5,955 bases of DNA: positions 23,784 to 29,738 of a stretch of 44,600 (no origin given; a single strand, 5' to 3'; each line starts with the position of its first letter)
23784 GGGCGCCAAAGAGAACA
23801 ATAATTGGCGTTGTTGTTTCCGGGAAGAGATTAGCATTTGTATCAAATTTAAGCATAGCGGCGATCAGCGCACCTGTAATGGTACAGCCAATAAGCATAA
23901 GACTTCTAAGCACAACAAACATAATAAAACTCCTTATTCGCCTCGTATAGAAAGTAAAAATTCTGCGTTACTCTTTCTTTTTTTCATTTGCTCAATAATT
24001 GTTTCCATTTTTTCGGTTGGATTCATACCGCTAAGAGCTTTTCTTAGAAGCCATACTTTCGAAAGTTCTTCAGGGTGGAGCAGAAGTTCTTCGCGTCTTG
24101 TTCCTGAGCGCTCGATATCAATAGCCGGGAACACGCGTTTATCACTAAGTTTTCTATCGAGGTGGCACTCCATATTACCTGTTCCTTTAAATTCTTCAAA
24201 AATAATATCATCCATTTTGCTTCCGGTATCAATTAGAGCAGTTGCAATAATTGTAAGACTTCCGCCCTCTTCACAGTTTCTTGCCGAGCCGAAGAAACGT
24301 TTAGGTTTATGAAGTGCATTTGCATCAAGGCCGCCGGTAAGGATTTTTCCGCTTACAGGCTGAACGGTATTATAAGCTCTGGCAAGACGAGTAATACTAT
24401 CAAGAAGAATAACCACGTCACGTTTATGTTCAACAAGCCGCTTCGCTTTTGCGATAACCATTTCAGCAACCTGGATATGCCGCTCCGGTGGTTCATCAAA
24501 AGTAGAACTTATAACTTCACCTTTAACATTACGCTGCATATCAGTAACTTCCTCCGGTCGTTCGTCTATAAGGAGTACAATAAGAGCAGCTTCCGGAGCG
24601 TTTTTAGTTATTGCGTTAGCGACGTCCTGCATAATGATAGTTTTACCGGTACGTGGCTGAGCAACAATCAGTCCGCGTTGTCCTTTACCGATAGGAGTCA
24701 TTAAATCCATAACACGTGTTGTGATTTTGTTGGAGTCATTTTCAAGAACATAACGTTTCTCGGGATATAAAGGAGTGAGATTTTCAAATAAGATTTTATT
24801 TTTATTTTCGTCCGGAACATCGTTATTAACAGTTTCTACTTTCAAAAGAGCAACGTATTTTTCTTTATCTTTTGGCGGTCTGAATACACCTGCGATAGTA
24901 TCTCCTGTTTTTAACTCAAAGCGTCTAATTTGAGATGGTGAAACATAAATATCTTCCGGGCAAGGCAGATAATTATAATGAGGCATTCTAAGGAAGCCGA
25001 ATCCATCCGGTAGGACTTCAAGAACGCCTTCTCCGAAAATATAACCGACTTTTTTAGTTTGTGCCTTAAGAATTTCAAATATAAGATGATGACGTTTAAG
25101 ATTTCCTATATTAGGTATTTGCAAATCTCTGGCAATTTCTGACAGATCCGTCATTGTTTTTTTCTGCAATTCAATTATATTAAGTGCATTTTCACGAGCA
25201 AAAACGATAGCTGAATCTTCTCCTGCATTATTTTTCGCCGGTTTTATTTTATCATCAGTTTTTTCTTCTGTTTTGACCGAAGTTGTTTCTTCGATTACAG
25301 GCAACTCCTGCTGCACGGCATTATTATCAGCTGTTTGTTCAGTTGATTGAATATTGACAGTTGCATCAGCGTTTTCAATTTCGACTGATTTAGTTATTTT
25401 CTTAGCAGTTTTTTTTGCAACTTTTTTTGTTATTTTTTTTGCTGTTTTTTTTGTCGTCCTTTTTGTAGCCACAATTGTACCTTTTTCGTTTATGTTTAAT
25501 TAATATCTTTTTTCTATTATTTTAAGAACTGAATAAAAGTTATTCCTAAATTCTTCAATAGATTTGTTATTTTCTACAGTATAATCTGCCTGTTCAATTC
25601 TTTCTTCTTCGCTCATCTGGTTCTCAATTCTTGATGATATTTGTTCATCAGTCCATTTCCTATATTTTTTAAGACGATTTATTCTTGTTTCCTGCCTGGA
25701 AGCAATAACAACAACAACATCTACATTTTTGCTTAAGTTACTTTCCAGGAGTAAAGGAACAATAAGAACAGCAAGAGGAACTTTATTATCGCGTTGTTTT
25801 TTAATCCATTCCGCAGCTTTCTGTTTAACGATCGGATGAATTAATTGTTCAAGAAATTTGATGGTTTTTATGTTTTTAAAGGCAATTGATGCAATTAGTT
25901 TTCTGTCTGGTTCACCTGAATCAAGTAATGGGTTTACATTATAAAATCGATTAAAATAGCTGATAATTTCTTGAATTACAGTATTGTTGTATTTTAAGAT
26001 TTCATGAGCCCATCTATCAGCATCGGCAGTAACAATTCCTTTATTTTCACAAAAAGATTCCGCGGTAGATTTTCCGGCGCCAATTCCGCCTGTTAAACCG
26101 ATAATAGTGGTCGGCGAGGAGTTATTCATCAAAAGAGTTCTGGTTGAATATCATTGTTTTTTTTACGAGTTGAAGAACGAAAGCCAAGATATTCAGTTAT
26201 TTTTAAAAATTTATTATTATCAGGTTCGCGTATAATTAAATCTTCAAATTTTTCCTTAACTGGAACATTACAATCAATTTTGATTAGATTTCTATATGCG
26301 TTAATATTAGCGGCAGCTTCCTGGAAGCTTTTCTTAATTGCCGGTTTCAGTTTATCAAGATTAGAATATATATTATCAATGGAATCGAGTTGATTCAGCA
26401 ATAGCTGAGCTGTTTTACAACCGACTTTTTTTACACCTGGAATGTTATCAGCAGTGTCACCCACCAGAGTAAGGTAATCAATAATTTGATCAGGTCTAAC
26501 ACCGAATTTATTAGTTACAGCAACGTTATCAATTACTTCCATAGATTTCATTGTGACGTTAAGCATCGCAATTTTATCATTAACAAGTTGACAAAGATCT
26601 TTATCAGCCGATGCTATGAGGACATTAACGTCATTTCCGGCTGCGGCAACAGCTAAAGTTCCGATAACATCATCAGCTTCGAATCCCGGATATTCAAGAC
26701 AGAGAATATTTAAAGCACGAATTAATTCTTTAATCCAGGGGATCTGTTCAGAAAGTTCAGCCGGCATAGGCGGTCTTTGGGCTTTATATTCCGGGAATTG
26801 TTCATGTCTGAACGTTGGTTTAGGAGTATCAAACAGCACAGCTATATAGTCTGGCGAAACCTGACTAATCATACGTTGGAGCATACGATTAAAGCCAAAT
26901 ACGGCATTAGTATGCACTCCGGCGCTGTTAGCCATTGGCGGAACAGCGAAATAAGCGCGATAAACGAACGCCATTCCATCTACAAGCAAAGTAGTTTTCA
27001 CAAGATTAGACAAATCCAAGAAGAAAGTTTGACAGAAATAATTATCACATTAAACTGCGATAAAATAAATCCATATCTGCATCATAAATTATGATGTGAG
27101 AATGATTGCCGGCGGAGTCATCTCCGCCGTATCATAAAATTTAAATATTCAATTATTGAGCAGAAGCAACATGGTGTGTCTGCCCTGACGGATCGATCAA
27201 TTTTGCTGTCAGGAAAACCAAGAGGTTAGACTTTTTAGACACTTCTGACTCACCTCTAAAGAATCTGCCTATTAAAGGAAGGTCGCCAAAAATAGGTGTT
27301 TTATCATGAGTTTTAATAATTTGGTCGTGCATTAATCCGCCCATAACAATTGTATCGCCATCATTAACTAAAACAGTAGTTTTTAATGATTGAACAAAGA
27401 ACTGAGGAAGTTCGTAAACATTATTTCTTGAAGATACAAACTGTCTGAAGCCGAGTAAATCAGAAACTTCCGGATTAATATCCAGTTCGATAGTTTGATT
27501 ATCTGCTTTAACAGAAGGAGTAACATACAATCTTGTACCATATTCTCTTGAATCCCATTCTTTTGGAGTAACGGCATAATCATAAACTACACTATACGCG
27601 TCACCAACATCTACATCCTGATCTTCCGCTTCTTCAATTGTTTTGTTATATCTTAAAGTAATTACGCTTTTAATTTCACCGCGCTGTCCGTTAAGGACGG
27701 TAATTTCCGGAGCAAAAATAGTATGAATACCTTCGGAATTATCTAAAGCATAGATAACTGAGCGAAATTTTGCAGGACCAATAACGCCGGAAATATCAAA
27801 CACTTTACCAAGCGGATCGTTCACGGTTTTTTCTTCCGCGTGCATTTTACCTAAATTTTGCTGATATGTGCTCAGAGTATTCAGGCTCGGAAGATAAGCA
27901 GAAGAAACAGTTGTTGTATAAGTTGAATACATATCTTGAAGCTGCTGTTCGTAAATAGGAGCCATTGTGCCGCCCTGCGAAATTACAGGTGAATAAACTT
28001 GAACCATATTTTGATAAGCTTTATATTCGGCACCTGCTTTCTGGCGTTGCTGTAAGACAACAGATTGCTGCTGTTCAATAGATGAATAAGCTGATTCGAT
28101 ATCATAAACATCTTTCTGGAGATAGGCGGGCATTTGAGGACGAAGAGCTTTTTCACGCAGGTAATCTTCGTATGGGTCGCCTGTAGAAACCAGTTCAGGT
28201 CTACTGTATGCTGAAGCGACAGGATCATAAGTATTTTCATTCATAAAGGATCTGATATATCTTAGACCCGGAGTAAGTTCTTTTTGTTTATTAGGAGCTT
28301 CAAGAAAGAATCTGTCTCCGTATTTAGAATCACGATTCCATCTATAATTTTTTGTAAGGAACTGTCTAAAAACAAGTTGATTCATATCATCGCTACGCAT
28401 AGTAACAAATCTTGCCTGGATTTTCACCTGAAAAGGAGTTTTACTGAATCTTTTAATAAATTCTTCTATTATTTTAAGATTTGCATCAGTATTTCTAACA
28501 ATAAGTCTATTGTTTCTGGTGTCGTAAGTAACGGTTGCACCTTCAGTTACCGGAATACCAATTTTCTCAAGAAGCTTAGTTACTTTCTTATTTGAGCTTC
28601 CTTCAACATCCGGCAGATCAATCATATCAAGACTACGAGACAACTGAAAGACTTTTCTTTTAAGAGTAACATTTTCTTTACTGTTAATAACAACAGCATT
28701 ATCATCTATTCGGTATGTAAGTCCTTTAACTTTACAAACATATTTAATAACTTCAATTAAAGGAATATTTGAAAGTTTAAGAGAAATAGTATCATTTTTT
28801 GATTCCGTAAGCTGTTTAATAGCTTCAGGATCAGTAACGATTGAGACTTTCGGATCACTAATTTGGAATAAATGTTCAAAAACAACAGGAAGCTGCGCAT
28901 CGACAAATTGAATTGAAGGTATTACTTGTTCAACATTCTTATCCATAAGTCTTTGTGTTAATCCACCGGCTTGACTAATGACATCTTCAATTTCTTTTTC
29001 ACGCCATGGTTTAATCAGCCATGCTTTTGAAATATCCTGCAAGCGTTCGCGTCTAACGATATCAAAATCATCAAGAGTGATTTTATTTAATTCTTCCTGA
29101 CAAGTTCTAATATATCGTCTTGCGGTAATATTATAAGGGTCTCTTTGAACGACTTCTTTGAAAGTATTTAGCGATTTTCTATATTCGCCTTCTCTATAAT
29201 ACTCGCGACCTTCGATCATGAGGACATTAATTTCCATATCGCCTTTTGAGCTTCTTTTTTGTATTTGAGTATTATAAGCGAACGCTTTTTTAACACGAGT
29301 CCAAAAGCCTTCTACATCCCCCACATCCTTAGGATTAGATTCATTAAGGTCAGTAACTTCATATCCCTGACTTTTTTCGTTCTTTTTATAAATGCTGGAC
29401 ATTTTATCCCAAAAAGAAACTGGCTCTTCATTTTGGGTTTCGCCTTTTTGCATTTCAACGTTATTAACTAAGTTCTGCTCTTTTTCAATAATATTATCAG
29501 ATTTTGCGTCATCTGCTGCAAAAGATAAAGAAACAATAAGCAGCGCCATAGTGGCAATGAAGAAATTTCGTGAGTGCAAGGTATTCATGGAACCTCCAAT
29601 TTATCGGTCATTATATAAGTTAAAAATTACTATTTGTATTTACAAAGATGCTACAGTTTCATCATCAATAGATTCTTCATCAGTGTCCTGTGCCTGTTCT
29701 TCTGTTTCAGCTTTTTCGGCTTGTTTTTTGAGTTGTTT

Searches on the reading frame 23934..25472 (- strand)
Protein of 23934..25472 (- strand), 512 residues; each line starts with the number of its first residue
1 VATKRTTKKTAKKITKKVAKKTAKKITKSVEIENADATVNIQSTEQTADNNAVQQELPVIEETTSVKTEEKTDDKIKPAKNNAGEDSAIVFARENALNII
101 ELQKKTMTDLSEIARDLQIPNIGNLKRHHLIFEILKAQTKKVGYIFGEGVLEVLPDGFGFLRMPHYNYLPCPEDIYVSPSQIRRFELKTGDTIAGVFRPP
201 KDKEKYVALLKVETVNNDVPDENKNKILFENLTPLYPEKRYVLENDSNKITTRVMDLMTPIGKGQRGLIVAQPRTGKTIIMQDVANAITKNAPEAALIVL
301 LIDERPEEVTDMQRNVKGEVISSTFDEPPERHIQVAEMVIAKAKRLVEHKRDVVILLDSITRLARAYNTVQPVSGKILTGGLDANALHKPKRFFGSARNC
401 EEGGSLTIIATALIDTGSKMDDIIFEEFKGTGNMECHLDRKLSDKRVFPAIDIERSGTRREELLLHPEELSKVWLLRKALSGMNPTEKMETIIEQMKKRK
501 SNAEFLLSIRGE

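Call 45: search_protein_families(library=pfam, proteins=[window:23934-25472:-], max_evalue=0.0001)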
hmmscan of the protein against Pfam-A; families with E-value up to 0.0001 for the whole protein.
window:23934-25472:- (512 aa): 3 families
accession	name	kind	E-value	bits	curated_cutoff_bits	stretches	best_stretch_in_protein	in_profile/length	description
PF07497.18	Rho_RNA_bind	-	7.3e-32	109.4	27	1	148-220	2-72/73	Rho termination factor, RNA-binding domain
PF00006.31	ATP-synt_ab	-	2e-28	100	29.5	1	252-456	2-211/213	ATP synthase alpha/beta family, nucleotide-binding domain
PF07498.18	Rho_N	-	3.6e-13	49.7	24.9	1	101-142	1-42/43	Rho termination factor, N-terminal domain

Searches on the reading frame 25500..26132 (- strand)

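Call 8: search_protein_families(library=pfam, proteins=[window:25500-26132:-])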
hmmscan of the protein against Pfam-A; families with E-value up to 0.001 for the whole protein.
window:25500-26132:- (210 aa): 1 family
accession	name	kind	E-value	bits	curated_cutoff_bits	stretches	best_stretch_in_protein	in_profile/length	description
PF01121.26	CoaE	-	3e-41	141.5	27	1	10-193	2-179/180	Dephospho-CoA kinase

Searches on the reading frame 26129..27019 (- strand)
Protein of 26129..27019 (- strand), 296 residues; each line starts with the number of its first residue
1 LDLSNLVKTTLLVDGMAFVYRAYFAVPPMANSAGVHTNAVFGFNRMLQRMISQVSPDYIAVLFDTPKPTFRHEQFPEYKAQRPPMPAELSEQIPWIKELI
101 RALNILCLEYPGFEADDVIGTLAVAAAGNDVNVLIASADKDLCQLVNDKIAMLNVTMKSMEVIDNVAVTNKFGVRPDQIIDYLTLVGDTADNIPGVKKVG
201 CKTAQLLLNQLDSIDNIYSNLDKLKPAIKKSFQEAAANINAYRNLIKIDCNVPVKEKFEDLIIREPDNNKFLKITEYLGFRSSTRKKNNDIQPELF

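Call 8: search_protein_families(library=pfam, proteins=[window:26129-27019:-])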
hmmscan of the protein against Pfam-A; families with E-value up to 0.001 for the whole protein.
window:26129-27019:- (296 aa): 2 families
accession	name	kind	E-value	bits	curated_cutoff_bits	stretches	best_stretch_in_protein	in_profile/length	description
PF02739.22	5_3_exonuc_N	-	3.6e-59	199.6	34.3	1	10-173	2-164/164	5'-3' exonuclease, N-terminal resolvase-like domain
PF01367.25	5_3_exonuc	-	3.6e-29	101.5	40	1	174-268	1-96/97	5'-3' exonuclease, C-terminal SAM fold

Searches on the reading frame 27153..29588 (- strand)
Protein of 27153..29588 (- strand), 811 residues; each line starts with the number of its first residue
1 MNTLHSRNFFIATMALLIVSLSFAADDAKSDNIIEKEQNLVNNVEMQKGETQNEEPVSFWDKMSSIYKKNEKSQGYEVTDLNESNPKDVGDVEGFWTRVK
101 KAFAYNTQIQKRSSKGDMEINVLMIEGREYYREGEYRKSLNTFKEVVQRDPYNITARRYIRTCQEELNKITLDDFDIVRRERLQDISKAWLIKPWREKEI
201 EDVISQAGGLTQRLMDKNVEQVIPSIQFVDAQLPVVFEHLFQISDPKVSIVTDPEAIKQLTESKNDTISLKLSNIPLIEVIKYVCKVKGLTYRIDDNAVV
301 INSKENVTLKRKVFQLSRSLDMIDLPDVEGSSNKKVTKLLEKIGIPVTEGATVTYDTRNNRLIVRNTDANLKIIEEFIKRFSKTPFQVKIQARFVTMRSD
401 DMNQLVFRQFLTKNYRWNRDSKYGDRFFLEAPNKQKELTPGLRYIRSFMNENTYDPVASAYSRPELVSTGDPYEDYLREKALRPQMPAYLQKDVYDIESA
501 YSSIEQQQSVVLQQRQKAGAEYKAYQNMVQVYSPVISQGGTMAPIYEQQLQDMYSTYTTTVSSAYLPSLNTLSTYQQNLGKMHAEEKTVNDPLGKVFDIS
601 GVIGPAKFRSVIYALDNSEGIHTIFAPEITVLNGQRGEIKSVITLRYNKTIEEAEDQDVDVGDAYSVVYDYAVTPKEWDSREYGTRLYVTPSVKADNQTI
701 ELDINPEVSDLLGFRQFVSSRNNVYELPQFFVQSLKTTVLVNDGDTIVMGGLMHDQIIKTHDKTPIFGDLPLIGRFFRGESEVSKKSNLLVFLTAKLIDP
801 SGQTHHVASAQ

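Call 8: search_protein_families(library=pfam, proteins=[window:27153-29588:-])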
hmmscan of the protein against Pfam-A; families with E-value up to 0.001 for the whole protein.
window:27153-29588:- (811 aa): 2 families
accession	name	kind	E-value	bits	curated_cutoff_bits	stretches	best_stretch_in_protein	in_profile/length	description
PF00263.26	Secretin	-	4.2e-34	118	27.5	1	614-798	1-168/169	Bacterial type II and III secretion system protein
PF03958.22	Secretin_N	-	0.00011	22.8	28.2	1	335-380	13-62/69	Bacterial type II/III secretion system short domain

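Call 9: search_protein_families(library=ncbifam, proteins=[window:27153-29588:-])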
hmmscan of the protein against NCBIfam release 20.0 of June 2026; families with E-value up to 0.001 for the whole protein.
window:27153-29588:- (811 aa): 9 families
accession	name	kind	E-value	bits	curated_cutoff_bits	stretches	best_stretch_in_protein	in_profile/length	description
NF042912.1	Amuc_1098_fam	equivalog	1.9e-70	237.9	750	3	595-804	563-802/805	Amuc_1098 family type IV pilus outer membrane protein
TIGR02517.1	type_II_gspD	equivalog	1e-35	123.3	351.35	2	591-805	400-597/600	type II secretion system secretin GspD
TIGR02515.1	IV_pilus_PilQ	subfamily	4e-33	115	284.35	2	682-798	318-427/428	type IV pilus secretin PilQ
TIGR02519.1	pilus_MshL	equivalog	2e-28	99.2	250.2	1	596-797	102-289/290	pilus (MSHA type) biogenesis protein MshL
NF010083.0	PRK13568.1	equivalog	1e-25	90.4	554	2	689-799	314-418/419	DNA uptake porin HofQ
TIGR02516.1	type_III_yscC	equivalog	1.5e-19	69.9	238.45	1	682-799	346-462/463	type III secretion system outer membrane ring subunit SctC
NF007851.2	PRK10560.1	exception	2e-17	63.1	598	2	733-799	344-410/412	DNA uptake porin HofQ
NF011873.0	PRK15346.1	equivalog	1.9e-16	59.9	524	2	679-793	379-488/499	EscC/YscC/HrcC family type III secretion system outer membrane ring protein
TIGR02520.1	pilus_B_mal_scr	equivalog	1.1e-05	24.2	287.65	1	611-766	342-484/513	PilN family type IVB pilus formation outer membrane protein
